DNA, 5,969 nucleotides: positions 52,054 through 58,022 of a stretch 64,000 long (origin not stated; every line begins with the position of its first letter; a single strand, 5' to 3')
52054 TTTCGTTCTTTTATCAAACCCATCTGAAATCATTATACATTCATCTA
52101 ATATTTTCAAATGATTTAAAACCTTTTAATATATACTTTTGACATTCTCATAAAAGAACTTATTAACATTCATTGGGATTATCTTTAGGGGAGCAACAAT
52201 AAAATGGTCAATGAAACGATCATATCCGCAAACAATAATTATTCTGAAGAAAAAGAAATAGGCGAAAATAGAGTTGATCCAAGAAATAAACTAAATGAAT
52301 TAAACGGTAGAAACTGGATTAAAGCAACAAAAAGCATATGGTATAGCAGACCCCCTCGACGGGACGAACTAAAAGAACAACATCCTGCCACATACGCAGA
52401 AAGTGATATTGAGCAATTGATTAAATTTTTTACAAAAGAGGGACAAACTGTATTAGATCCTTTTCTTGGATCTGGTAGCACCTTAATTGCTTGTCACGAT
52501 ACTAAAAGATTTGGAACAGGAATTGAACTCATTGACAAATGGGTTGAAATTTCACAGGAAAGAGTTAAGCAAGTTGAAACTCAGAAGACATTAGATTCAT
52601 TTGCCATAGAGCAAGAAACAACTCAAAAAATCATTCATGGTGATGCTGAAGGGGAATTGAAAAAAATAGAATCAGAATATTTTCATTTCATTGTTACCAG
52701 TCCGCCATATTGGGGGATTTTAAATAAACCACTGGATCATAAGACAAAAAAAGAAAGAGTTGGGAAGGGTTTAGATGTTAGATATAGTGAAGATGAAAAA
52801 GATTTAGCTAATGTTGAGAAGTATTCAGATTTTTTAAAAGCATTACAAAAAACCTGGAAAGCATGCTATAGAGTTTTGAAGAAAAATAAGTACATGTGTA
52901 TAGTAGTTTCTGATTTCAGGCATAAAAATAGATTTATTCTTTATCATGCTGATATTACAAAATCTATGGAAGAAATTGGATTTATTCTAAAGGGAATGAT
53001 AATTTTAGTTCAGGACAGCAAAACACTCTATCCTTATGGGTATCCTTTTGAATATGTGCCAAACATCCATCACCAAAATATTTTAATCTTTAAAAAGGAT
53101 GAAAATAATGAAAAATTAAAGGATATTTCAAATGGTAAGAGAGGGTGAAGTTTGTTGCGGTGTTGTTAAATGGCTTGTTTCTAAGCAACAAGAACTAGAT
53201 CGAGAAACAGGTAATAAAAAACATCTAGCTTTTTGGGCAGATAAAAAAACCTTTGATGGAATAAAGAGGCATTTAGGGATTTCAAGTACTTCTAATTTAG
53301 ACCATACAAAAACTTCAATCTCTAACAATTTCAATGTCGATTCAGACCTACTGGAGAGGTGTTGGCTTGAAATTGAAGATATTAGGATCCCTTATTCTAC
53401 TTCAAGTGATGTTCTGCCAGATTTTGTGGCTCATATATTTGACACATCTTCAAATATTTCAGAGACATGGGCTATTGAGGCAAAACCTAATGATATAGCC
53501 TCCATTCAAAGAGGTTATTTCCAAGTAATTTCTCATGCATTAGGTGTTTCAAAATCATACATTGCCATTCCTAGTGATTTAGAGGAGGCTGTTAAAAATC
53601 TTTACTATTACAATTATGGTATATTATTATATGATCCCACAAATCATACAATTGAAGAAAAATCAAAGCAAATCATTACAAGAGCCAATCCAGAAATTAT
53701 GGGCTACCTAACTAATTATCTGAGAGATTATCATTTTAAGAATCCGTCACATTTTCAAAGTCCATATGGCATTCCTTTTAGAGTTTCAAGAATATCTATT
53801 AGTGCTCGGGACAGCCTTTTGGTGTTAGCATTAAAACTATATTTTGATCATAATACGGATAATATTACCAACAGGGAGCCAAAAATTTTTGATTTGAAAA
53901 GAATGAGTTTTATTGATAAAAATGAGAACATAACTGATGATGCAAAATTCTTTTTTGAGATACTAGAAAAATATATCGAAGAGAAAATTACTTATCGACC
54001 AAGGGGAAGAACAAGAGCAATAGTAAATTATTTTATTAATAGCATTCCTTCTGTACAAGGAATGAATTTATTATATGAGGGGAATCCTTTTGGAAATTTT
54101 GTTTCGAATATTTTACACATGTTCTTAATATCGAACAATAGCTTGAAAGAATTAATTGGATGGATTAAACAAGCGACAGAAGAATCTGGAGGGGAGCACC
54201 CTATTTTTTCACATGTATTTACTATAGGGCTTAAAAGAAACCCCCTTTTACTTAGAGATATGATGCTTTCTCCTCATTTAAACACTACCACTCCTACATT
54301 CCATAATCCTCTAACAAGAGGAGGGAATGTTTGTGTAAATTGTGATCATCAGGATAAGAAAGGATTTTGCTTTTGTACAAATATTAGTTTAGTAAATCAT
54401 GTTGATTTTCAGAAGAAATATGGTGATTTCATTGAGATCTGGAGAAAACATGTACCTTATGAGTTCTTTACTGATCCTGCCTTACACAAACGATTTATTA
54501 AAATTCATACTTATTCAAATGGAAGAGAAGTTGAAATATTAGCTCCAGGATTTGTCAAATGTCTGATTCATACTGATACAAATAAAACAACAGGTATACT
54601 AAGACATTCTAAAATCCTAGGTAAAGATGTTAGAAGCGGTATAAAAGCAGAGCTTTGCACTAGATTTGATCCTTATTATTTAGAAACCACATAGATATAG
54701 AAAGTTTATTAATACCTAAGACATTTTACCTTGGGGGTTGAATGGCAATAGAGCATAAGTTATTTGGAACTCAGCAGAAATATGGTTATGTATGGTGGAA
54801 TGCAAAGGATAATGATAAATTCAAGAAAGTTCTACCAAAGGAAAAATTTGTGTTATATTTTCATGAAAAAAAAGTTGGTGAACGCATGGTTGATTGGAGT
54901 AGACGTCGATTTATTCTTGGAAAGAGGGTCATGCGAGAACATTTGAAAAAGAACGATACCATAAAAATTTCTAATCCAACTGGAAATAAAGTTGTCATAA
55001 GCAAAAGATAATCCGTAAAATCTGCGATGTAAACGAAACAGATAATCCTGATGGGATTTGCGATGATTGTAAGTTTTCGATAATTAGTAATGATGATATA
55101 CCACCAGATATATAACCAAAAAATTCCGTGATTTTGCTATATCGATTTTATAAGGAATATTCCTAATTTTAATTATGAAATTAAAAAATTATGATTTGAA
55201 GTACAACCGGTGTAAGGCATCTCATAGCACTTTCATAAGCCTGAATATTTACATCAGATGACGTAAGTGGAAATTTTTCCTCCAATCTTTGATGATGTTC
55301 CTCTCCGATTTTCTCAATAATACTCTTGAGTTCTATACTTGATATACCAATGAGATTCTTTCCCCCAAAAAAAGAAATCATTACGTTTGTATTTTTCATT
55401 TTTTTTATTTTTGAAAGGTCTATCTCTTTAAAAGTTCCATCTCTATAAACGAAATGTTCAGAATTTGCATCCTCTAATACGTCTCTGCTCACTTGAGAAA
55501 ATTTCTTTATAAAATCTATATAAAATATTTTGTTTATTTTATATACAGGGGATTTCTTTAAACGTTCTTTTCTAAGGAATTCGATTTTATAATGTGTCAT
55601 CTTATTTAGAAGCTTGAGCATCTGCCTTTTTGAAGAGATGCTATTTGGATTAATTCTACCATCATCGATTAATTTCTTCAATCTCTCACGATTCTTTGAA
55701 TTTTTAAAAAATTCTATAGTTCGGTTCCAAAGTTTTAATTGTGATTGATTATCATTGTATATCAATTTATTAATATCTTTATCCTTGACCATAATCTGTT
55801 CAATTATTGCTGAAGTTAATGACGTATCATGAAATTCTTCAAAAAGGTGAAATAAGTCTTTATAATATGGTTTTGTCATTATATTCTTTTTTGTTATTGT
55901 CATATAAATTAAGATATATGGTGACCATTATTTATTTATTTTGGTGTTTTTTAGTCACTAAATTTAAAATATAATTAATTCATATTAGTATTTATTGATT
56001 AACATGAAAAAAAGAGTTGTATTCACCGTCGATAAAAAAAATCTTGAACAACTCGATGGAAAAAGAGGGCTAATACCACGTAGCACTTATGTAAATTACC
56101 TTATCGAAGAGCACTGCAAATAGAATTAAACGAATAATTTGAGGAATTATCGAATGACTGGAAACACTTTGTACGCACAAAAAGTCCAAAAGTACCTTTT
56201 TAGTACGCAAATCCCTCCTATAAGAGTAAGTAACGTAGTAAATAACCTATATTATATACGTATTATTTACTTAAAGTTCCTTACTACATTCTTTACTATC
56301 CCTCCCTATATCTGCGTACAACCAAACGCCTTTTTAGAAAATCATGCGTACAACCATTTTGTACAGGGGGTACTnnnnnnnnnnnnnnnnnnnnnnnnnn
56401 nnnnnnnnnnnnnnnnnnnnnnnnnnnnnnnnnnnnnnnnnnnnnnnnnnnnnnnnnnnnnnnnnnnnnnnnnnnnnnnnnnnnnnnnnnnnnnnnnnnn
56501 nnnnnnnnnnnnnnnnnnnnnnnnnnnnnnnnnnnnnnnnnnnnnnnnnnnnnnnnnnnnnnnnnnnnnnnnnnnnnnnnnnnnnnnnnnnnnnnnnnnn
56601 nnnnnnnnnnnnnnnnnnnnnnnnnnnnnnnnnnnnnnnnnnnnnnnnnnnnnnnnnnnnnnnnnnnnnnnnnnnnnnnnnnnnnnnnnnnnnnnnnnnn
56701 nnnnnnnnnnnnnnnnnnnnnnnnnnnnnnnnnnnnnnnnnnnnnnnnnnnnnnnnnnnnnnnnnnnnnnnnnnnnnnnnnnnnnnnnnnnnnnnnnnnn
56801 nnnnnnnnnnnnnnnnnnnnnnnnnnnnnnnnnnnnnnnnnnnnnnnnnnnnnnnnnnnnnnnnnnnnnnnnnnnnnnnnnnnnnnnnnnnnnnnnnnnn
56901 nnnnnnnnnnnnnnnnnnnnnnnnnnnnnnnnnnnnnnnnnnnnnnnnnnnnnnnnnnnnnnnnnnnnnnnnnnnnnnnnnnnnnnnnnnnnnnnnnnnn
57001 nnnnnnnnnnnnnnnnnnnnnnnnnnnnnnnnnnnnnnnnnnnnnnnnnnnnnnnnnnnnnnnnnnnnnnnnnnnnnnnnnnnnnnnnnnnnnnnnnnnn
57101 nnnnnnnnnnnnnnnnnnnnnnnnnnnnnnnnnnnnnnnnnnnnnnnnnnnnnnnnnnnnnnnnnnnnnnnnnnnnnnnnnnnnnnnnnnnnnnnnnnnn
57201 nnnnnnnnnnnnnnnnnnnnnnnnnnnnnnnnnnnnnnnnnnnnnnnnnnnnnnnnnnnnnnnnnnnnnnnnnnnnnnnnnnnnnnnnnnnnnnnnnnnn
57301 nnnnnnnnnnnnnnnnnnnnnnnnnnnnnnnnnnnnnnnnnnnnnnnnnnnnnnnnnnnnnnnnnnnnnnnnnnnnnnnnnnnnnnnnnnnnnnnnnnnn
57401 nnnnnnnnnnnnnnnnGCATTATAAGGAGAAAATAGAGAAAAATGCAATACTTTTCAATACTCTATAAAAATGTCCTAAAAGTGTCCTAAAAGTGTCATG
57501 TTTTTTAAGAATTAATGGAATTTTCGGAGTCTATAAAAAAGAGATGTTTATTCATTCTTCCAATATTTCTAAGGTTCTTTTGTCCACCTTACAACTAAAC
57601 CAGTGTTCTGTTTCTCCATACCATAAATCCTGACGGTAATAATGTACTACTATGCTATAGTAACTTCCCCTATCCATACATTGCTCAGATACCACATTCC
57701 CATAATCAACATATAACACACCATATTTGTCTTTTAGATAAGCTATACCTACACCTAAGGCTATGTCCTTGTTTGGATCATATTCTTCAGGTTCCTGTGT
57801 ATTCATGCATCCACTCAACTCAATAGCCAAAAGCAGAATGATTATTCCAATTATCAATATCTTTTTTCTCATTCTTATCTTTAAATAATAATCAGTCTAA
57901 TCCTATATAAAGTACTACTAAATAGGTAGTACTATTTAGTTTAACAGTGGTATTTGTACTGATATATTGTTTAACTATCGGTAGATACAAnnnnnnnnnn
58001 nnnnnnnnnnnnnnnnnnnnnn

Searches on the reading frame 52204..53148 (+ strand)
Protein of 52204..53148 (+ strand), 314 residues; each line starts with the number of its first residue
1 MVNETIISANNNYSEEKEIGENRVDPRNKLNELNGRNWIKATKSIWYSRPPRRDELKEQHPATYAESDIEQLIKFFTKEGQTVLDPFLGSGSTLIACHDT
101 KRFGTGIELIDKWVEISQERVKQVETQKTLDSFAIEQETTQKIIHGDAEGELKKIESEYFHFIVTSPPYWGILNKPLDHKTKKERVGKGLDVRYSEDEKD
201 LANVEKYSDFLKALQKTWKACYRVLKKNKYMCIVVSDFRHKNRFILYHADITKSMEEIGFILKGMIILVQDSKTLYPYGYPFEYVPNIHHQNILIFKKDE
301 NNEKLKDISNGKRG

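Call 3: search_protein_families(library=pfam, proteins=[window:52204-53148:+], max_evalue=0.1)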
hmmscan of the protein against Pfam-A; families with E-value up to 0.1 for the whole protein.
window:52204-53148:+ (314 aa): 4 families
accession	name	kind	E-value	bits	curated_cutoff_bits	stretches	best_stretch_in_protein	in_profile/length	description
PF01555.25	N6_N4_Mtase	-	7.1e-31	108.3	26.7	2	8-119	103-221/221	DNA methylase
PF08241.18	Methyltransf_11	-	0.0046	18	21.2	0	185-232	47-94/95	Methyltransferase domain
PF02384.22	N6_Mtase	-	0.0073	16.1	20.4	1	77-172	44-138/311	N-6 DNA Methylase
PF03602.21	Cons_hypoth95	-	0.052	13.6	24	0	79-190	41-146/182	Conserved hypothetical protein 95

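Call 4: search_protein_families(library=ncbifam, proteins=[window:52204-53148:+], max_evalue=0.1)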
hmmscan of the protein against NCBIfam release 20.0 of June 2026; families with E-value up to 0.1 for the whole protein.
window:52204-53148:+ (314 aa): 8 families
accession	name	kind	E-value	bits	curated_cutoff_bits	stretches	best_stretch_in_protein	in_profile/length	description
NF008572.0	PRK11524.1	equivalog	1e-13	51.1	292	2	48-126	183-261/294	adenine-specific DNA-methyltransferase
NF010253.0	PRK13699.1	subfamily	7.2e-13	48.7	244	1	58-126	142-210/226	DNA methyltransferase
NF050803.1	DnaMtaseCcrMCaul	equivalog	1.7e-12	46.9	830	2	54-132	180-258/350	adenine-specific DNA-methyltransferase CcrM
TIGR01177.1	TIGR01177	hypoth_equivalog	0.0026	17.1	316.55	1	78-169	181-258/330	TIGR01177 family methyltransferase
NF040850.1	Trm14_Thcoccales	equivalog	0.0056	15.7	480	1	59-114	197-251/365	tRNA (guanine(6)-N2)-methyltransferase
NF040721.1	Trm14_Arch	equivalog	0.011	14.9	280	0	59-110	170-222/370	tRNA (guanine(6)-N2)-methyltransferase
TIGR02081.1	metW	equivalog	0.063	12.8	189.5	0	72-132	6-70/194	methionine biosynthesis protein MetW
NF000330.1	trim_DfrA1_like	exception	0.089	12.7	250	0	181-265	10-94/157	trimethoprim-resistant dihydrofolate reductase DfrA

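Call 6: search_protein_families(library=padloc, proteins=[window:52204-53148:+], max_evalue=0.1)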
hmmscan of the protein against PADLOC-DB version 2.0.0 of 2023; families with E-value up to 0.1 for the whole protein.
window:52204-53148:+ (314 aa): 65 families (the best 25 are shown)
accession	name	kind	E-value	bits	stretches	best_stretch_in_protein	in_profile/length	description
PDLC03353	MTase_II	-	7.6e-42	141.6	2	137-306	6-157/260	Type II methyltransferase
PDLC03350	MTase_II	-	3.6e-34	116.6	2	138-304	54-198/312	Type II methyltransferase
PDLC03363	MTase_II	-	1.1e-32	111.6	1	17-285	11-278/294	Type II methyltransferase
PDLC03391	MTase_II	-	3.1e-32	109.7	1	25-299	104-380/381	Type II methyltransferase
PDLC03371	MTase_II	-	1.5e-27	94.8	2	3-127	138-258/260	Type II methyltransferase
PDLC03387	MTase_II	-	3.2e-25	86.9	2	54-126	208-281/289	Type II methyltransferase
PDLC03284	MTase_II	-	5.5e-25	86.4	2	20-185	54-222/361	Type II methyltransferase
PDLC03299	MTase_II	-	4.8e-24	83.4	2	29-125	164-261/296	Type II methyltransferase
PDLC03351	MTase_II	-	5.6e-19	66.5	2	70-174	137-235/348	Type II methyltransferase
PDLC03259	MTase_II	-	1.1e-17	62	2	55-121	189-255/423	Type II methyltransferase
PDLC03283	MTase_II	-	2.6e-17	61.1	2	138-302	2-165/352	Type II methyltransferase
PDLC03260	MTase_II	-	6.6e-17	59.4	1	20-135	212-321/349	Type II methyltransferase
PDLC03216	MTase_II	-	4.4e-15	53.5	2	57-128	191-262/364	Type II methyltransferase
PDLC03305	MTase_II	-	8.8e-15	52.9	2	55-124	178-245/513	Type II methyltransferase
PDLC03376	MTase_II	-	5.8e-14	50.5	2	193-297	141-248/249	Type II methyltransferase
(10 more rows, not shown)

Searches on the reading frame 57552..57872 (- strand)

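Call 64: search_protein_families(library=pfam, proteins=[window:57552-57872:-], max_evalue=1)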
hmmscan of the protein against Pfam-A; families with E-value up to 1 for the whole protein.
window:57552-57872:- (106 aa): 1 family
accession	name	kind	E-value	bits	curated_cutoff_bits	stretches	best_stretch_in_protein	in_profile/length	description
PF14194.11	Cys_rich_VLP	-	0.099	13.2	27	1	48-81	20-51/57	Cysteine-rich VLP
